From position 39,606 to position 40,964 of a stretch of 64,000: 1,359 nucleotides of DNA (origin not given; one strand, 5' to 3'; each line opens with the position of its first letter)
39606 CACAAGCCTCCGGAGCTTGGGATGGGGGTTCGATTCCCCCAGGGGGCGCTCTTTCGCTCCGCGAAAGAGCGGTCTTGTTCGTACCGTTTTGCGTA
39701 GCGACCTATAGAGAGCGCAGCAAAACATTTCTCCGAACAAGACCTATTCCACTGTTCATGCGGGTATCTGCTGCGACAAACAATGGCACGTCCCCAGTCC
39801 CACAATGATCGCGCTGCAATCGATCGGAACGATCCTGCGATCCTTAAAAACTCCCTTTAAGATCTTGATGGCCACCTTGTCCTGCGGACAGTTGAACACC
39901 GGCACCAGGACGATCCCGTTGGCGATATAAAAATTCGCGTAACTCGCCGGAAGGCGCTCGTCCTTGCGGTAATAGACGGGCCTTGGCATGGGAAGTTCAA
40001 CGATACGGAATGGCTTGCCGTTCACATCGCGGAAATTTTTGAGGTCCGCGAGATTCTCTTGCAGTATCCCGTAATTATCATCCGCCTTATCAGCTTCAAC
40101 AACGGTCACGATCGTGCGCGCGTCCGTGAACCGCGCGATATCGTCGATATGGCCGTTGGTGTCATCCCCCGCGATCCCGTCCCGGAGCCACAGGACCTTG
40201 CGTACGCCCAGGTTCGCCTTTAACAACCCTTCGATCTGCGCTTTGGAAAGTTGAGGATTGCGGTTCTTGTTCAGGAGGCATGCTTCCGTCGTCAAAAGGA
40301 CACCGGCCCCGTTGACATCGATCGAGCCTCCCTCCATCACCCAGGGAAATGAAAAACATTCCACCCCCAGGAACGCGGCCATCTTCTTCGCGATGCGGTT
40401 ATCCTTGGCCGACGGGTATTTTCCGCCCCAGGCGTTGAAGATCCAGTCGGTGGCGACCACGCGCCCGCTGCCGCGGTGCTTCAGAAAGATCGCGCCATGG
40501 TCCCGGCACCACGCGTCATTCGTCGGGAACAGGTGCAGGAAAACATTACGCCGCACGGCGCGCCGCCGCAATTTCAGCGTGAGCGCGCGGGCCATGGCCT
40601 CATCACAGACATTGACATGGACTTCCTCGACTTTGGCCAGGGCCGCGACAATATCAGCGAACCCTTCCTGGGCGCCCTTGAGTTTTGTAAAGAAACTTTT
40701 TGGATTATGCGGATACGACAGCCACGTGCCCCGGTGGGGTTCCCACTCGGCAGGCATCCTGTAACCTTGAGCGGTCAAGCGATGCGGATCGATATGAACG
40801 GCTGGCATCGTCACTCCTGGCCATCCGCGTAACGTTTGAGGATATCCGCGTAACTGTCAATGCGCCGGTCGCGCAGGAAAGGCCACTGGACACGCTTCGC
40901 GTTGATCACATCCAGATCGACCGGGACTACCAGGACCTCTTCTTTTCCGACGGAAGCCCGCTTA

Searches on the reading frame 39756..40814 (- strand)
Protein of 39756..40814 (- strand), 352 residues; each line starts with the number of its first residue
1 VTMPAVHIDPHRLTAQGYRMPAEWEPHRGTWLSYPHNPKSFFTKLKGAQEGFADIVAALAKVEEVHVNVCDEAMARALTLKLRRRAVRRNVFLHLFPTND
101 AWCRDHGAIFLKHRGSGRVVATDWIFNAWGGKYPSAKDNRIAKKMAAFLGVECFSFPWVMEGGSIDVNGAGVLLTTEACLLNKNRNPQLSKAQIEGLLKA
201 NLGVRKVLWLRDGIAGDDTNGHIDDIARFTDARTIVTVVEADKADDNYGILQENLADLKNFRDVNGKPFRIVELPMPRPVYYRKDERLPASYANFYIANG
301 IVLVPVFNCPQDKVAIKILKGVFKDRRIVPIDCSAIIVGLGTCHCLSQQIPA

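Call 56: search_protein_families(library=pfam, proteins=[window:39756-40814:-], max_evalue=0.0001)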
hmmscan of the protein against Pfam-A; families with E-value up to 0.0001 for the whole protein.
window:39756-40814:- (352 aa): 1 family
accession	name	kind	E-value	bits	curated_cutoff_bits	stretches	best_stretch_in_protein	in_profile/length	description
PF04371.20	PAD_porph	-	2.8e-120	401.8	25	1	19-351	1-321/321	Porphyromonas-type peptidyl-arginine deiminase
